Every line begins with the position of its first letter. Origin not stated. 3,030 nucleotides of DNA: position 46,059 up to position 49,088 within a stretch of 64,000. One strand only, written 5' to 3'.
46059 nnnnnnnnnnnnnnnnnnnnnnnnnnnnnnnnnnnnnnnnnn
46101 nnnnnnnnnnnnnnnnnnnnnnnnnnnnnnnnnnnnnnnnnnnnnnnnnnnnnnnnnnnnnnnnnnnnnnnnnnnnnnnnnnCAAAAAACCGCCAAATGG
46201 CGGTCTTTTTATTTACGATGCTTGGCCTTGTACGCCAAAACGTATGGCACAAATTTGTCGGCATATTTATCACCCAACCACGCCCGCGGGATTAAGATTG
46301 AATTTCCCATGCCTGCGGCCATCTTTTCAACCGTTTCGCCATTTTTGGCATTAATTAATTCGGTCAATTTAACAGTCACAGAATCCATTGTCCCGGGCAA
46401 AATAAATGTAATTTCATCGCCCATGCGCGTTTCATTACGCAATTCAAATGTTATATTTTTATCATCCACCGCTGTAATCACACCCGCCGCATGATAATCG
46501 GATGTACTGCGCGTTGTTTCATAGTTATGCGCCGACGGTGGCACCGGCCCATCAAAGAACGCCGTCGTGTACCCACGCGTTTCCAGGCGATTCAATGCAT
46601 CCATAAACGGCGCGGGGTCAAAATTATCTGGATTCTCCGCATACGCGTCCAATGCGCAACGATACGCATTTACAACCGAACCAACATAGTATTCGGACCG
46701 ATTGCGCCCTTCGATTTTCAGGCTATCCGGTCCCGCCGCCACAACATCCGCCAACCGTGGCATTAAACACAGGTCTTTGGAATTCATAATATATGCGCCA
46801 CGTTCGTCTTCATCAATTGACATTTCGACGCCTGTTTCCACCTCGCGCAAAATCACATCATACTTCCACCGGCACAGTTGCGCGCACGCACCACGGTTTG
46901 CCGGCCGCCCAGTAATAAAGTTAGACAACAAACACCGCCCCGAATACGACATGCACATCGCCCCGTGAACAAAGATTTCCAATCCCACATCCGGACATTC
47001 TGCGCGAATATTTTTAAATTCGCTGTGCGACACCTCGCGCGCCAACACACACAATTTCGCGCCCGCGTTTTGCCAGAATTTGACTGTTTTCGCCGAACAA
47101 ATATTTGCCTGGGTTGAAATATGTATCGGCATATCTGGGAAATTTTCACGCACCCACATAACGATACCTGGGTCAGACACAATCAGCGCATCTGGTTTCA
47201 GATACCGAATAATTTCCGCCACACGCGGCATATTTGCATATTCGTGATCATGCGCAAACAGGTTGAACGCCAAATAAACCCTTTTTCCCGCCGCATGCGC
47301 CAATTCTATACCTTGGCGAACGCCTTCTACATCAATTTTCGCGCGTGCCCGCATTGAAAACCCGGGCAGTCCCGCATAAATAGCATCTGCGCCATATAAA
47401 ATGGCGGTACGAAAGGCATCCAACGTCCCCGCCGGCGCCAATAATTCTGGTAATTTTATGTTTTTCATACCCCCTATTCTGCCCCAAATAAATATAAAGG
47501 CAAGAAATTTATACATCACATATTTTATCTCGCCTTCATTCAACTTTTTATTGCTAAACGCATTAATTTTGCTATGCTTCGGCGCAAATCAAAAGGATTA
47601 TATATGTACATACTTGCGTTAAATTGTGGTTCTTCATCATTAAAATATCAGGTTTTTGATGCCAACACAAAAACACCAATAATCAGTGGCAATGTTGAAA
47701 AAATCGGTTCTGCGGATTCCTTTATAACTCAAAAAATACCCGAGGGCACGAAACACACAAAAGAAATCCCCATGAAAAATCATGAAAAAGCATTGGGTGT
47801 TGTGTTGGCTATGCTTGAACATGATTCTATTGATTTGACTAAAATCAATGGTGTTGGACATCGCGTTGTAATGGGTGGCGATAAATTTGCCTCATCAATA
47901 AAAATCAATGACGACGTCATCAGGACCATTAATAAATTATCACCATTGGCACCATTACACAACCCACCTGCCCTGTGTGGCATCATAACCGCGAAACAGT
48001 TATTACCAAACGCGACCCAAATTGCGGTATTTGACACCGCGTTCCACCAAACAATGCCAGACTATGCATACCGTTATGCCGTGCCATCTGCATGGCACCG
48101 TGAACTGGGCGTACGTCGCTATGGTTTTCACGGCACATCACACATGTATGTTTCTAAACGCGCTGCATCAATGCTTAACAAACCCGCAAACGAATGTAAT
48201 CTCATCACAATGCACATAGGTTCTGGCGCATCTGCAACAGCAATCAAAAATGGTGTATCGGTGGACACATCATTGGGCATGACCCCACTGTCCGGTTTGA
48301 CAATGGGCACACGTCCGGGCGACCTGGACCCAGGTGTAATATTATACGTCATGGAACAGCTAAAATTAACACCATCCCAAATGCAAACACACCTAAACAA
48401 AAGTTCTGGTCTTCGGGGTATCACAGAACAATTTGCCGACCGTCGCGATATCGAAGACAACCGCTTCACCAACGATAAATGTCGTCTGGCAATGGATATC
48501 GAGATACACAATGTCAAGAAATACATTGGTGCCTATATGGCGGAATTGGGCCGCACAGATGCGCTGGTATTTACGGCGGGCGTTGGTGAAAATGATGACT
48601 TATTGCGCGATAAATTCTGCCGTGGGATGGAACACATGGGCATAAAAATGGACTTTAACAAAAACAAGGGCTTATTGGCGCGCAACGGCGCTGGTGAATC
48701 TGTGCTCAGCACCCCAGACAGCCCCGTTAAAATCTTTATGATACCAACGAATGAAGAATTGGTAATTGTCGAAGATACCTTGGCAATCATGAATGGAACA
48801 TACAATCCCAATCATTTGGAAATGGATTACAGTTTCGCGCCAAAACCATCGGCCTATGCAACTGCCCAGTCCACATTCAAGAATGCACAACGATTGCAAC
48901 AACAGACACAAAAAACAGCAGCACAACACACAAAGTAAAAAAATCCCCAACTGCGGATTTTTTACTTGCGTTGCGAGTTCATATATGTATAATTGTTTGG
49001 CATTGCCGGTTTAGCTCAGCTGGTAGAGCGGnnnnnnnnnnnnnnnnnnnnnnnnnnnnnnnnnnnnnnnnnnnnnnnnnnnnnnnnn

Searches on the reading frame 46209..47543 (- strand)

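Call 84: search_protein_families(library=pfam, proteins=[window:46209-47543:-], max_evalue=0.0001)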
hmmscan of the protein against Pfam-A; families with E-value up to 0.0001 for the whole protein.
window:46209-47543:- (444 aa): 2 families
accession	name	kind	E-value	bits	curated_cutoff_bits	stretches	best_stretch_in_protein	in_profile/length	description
PF01136.24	Peptidase_U32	-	3.7e-83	278.8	22.4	1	105-332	4-229/233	Peptidase family U32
PF16325.11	Peptidase_U32_C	-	6.1e-07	29.9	28.2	1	349-408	2-61/83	Peptidase family U32 C-terminal domain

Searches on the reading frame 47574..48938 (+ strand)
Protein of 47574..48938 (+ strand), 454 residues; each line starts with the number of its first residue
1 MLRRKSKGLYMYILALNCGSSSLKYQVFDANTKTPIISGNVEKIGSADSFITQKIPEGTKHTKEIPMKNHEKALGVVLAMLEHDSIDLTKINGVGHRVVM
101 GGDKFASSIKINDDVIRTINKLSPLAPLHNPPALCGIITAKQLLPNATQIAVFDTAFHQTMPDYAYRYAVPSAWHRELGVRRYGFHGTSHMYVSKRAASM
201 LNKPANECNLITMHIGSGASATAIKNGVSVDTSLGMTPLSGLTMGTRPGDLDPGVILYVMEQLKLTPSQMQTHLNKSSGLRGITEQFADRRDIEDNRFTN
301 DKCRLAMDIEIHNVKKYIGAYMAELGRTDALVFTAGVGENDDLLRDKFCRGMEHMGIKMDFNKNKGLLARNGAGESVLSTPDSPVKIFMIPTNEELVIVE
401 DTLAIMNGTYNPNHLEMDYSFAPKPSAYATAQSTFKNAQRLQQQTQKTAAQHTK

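Call 84: search_protein_families(library=pfam, proteins=[window:47574-48938:+], max_evalue=0.0001)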
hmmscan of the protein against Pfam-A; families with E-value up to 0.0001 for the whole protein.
window:47574-48938:+ (454 aa): 1 family
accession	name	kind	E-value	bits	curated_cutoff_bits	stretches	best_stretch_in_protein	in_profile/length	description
PF00871.23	Acetate_kinase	-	2.9e-143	477.7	22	1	13-399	2-391/392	Acetokinase family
